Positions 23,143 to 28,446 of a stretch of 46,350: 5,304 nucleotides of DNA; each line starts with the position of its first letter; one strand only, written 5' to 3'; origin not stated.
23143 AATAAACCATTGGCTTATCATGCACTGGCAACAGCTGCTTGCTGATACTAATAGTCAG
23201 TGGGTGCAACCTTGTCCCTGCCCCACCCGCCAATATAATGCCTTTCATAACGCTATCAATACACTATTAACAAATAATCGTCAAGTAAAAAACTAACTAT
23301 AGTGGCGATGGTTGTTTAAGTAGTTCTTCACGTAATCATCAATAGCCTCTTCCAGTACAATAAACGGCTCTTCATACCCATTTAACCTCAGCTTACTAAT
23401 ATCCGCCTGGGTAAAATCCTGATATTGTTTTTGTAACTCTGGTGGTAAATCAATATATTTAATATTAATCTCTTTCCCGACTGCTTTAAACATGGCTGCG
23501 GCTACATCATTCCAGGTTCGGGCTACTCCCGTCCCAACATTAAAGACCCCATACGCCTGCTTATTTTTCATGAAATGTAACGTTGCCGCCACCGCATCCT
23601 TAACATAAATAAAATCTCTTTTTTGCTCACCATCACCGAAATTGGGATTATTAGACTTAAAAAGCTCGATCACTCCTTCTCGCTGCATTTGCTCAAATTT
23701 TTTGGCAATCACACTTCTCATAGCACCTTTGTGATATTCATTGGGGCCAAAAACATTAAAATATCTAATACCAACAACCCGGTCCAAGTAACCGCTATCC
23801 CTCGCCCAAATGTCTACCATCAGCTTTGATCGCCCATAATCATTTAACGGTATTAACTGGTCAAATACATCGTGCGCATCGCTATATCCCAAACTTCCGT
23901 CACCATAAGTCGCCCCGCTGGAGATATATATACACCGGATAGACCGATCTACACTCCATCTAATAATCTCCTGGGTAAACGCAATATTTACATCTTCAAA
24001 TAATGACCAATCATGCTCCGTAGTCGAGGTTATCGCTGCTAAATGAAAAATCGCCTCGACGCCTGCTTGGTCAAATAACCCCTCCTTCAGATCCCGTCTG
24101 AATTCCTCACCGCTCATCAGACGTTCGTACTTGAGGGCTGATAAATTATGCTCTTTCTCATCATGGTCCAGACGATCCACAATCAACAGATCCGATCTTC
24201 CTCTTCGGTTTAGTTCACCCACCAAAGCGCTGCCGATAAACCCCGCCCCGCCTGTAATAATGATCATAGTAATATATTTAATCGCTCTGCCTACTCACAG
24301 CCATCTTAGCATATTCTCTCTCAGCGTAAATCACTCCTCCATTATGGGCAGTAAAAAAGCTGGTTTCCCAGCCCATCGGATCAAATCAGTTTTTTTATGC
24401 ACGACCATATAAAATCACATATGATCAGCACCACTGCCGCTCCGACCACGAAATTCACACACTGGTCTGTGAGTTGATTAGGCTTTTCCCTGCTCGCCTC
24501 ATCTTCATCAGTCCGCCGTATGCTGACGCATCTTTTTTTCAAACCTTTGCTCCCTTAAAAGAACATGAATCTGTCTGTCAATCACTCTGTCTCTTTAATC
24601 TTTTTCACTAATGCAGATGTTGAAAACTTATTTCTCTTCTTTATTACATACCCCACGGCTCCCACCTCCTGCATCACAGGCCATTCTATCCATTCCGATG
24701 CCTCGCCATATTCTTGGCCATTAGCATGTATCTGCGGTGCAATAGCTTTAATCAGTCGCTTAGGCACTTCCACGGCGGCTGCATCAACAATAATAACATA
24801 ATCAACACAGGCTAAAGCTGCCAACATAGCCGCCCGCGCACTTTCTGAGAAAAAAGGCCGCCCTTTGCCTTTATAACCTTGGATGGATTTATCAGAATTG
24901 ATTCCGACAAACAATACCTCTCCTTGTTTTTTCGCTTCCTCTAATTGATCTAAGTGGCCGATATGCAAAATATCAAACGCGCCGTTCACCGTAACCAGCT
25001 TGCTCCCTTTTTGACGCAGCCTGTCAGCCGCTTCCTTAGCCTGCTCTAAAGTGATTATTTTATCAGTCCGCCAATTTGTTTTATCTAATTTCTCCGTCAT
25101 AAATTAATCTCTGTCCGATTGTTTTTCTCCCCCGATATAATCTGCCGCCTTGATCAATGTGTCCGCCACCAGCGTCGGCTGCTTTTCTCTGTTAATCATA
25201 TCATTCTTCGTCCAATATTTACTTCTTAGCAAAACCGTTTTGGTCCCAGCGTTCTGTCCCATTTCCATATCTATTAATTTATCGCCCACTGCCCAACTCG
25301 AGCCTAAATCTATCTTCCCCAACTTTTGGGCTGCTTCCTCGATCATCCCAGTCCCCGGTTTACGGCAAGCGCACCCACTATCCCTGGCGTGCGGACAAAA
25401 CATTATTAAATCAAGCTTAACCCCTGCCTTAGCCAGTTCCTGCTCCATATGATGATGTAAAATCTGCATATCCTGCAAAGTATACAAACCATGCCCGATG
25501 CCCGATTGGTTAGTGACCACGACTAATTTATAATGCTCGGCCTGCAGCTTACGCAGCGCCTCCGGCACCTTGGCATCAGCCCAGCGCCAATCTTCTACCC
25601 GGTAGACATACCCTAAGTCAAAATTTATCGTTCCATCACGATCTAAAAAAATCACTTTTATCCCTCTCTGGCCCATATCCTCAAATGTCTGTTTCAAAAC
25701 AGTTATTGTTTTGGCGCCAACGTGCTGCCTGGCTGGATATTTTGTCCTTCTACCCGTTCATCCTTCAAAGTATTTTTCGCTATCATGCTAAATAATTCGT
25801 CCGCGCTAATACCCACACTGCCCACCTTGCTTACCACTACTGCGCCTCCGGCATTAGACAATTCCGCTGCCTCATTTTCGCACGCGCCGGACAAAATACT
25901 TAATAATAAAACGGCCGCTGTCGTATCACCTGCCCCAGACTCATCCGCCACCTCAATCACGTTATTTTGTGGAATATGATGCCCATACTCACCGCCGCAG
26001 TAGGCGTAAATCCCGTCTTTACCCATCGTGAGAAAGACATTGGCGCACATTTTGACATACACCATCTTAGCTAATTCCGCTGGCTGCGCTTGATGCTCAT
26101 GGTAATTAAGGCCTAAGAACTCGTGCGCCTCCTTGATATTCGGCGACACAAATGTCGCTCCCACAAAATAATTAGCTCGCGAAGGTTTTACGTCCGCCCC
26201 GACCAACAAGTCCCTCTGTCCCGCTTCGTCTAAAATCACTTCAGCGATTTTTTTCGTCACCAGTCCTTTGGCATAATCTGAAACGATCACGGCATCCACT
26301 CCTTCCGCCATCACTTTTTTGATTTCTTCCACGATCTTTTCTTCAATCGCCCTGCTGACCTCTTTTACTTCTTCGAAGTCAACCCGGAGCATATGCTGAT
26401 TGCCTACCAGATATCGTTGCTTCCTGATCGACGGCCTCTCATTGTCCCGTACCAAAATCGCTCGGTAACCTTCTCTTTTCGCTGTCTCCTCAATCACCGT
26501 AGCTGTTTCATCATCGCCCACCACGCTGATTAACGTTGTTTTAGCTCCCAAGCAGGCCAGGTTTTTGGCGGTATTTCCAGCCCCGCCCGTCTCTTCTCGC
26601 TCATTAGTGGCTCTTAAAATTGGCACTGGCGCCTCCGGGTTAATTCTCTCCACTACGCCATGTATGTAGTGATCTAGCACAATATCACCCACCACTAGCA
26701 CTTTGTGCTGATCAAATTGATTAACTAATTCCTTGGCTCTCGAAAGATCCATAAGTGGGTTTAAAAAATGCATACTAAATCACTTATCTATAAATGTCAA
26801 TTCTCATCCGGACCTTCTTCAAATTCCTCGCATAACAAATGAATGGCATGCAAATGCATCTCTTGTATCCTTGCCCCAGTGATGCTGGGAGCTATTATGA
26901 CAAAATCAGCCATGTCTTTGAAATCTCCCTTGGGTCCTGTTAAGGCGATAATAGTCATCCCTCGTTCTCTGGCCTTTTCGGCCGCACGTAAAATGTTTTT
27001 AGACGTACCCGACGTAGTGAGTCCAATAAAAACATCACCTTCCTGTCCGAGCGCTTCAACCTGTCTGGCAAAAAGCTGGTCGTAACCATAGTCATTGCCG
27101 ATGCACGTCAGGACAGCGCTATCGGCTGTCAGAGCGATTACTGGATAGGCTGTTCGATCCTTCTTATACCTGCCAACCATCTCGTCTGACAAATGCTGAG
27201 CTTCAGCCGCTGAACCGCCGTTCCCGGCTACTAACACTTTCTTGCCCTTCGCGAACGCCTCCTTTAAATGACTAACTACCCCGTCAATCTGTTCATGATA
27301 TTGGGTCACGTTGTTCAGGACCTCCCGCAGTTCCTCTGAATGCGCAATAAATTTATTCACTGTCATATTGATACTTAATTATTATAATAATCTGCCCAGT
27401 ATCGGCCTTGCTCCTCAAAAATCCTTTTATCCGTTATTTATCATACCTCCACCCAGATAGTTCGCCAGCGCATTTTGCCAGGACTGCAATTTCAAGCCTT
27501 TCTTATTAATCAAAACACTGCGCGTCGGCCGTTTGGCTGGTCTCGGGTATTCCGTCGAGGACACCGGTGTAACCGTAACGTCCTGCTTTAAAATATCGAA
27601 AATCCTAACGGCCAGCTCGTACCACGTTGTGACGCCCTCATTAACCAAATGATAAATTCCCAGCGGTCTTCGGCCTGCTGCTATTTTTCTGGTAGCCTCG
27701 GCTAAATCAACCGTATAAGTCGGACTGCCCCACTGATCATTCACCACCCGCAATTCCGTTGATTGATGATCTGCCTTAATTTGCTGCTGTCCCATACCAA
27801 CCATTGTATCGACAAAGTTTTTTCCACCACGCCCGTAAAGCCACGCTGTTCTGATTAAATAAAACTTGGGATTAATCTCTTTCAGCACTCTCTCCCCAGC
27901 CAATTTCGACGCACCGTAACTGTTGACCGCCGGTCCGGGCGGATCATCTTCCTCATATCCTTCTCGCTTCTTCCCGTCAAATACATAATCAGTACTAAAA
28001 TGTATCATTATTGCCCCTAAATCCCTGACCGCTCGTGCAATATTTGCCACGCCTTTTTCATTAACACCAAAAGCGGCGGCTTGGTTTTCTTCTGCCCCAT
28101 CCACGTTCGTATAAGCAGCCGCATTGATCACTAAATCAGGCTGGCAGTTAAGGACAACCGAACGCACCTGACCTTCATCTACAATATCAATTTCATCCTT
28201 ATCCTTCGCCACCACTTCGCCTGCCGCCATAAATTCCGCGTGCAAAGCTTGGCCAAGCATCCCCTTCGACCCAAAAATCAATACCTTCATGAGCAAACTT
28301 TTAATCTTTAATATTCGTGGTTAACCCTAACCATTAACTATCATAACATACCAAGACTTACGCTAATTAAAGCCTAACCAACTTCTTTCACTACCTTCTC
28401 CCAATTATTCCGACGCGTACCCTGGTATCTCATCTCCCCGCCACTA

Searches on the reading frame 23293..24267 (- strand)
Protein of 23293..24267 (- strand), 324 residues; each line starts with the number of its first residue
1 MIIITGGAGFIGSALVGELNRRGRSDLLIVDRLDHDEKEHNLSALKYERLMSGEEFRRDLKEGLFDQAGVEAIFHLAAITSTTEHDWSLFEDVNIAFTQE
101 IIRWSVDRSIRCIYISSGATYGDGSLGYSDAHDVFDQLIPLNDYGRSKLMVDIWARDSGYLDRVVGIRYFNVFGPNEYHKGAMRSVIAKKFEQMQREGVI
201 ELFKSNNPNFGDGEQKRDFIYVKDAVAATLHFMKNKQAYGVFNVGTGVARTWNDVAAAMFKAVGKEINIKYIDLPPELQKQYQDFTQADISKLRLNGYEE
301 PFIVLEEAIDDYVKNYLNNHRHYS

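Call 7: search_protein_families(library=pfam, proteins=[window:23293-24267:-], max_evalue=0.001)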
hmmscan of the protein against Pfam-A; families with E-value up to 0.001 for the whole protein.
window:23293-24267:- (324 aa): 6 families
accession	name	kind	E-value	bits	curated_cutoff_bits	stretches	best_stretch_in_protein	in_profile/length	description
PF01370.27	Epimerase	-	4.3e-41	141.3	20.9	1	2-245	1-240/240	NAD dependent epimerase/dehydratase family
PF16363.11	GDP_Man_Dehyd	-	1.4e-20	74.4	27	1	3-273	1-278/332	GDP-mannose 4,6 dehydratase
PF04321.23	RmlD_sub_bind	-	2.9e-11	43.4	27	1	2-307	3-272/287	RmlD substrate binding domain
PF01073.25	3Beta_HSD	-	8.6e-10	38.5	22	1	3-124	1-123/280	3-beta hydroxysteroid dehydrogenase/isomerase family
PF02719.21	Polysacc_synt_2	-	1.7e-08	34.5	20.2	1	2-116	1-127/293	Polysaccharide biosynthesis protein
PF07993.18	NAD_binding_4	-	5.8e-05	22.8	20.1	0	69-122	88-142/258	Male sterility protein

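Call 53: search_protein_families(library=ncbifam, proteins=[window:23293-24267:-], max_evalue=0.001)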
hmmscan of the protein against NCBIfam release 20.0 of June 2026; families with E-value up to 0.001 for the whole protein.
window:23293-24267:- (324 aa): 20 families
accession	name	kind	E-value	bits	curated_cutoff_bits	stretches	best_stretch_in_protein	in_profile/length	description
TIGR02197.1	heptose_epim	equivalog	2.1e-103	345.8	274.6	1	2-318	1-315/316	ADP-glyceromanno-heptose 6-epimerase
NF008360.0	PRK11150.1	equivalog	4.1e-68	229.9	452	1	1-318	1-307/310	ADP-glyceromanno-heptose 6-epimerase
TIGR01179.1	galE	equivalog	7.1e-26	90.8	262.3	1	2-271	2-283/332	UDP-glucose 4-epimerase GalE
TIGR01181.1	dTDP_gluc_dehyt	equivalog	6.5e-23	81.3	365.1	1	2-322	2-317/321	dTDP-glucose 4,6-dehydratase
NF007956.0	PRK10675.1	subfamily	1.3e-16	60.6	394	1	2-272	3-289/338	UDP-glucose 4-epimerase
TIGR04180.1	EDH_00030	hypoth_equivalog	1e-13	51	475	1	2-270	1-263/297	NAD-dependent 4,6-dehydratase LegB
NF047922.1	GDPFucSynFcl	equivalog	2.1e-13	50.4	500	1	171-322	163-307/308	GDP-L-fucose synthase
TIGR03466.1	HpnA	hypoth_equivalog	1.5e-12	47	367.65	1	3-152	4-149/327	hopanoid-associated sugar epimerase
NF011728.1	PRK15181.1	equivalog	1.5e-11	43.9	760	1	3-321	19-342/348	Vi polysaccharide biosynthesis UDP-N-acetylglucosaminuronic acid C-4 epimerase TviC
NF043036.1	ErythonDh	equivalog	3e-11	43.1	325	1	2-157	3-162/321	D-erythronate dehydrogenase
TIGR01777.1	yfcH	hypoth_equivalog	1.7e-10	41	207.35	1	209-266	187-244/292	TIGR01777 family oxidoreductase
NF007582.0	PRK10217.1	equivalog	3.1e-09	36.4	698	1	2-258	4-265/355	dTDP-glucose 4,6-dehydratase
NF007490.0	PRK10084.1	subfamily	3.2e-09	36.2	649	1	2-80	3-84/361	dTDP-glucose 4,6-dehydratase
TIGR01214.1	rmlD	equivalog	1.3e-07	31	224.05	1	2-270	2-234/285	dTDP-4-dehydrorhamnose reductase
TIGR01746.1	Thioester-redct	subfamily_domain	2.7e-07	30.2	213.35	1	2-150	2-172/371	thioester reductase domain-containing protein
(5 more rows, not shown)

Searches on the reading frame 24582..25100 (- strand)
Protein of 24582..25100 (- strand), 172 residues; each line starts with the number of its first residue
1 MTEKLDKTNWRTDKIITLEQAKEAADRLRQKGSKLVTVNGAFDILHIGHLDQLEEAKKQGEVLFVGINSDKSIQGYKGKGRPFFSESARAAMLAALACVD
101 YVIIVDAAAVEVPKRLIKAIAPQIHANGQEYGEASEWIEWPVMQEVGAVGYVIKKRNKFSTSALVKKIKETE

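Call 7: search_protein_families(library=pfam, proteins=[window:24582-25100:-], max_evalue=0.001)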
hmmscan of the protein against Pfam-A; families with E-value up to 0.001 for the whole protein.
window:24582-25100:- (172 aa): 1 family
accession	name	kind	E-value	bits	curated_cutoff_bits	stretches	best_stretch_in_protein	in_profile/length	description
PF01467.32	CTP_transf_like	-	3.6e-17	63.3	21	1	38-140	2-98/133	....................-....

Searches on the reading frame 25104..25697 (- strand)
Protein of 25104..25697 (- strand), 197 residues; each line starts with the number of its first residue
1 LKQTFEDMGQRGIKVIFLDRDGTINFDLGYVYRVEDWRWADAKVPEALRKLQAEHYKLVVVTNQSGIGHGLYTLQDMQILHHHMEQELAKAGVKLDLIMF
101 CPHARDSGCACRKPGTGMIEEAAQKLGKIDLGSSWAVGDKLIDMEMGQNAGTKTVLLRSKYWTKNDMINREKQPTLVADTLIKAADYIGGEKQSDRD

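Call 7: search_protein_families(library=pfam, proteins=[window:25104-25697:-], max_evalue=0.001)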
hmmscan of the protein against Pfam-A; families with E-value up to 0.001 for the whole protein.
window:25104-25697:- (197 aa): 4 families
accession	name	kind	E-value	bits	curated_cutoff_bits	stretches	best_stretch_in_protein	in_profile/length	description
PF08645.17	PNK3P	-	4.2e-14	53.1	22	1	15-139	2-125/161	Polynucleotide kinase 3 phosphatase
PF13242.12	Hydrolase_like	-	1.4e-12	47.7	22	1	111-183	2-74/75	HAD-hyrolase-like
PF13419.12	HAD_2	-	5.6e-08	33.5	23.8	1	112-156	134-177/178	Haloacid dehalogenase-like hydrolase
PF00702.32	Hydrolase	-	6.5e-07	30.4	26.4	1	43-151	102-191/191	haloacid dehalogenase-like hydrolase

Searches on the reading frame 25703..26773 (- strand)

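Call 7: search_protein_families(library=pfam, proteins=[window:25703-26773:-], max_evalue=0.001)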
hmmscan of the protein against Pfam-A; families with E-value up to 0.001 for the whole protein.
window:25703-26773:- (356 aa): 2 families
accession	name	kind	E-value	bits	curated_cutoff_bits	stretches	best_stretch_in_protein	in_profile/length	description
PF00294.29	PfkB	-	2.3e-27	96.5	25.8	1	23-319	2-295/302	pfkB family carbohydrate kinase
PF08543.17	Phos_pyr_kin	-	5.9e-05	23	27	1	168-298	79-216/246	Phosphomethylpyrimidine kinase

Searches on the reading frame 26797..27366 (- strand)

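Call 7: search_protein_families(library=pfam, proteins=[window:26797-27366:-], max_evalue=0.001)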
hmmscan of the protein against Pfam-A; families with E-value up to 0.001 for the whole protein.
window:26797-27366:- (189 aa): 2 families
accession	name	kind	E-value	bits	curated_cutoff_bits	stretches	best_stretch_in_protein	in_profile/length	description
PF13580.11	SIS_2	-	2.9e-28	99.1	27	1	11-144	4-138/138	SIS domain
PF01380.27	SIS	-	8.1e-08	32.6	25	1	103-153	47-98/131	SIS domain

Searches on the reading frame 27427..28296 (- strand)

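Call 7: search_protein_families(library=pfam, proteins=[window:27427-28296:-], max_evalue=0.001)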
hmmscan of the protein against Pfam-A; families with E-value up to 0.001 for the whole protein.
window:27427-28296:- (289 aa): 6 families
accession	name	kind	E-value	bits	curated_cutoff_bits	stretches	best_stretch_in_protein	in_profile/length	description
PF04321.23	RmlD_sub_bind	-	1.3e-89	300.5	27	1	3-281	1-282/287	RmlD substrate binding domain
PF01370.27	Epimerase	-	1.7e-22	80.5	20.9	1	5-206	1-225/240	NAD dependent epimerase/dehydratase family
PF16363.11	GDP_Man_Dehyd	-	2.9e-12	47.1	27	1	35-178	58-209/332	GDP-mannose 4,6 dehydratase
PF02719.21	Polysacc_synt_2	-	1.3e-06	28.2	20.2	1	37-106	62-132/293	Polysaccharide biosynthesis protein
PF07993.18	NAD_binding_4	-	8.3e-05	22.3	20.1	1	53-142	89-192/258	Male sterility protein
PF01073.25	3Beta_HSD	-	0.00025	20.6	22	0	35-172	51-200/280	3-beta hydroxysteroid dehydrogenase/isomerase family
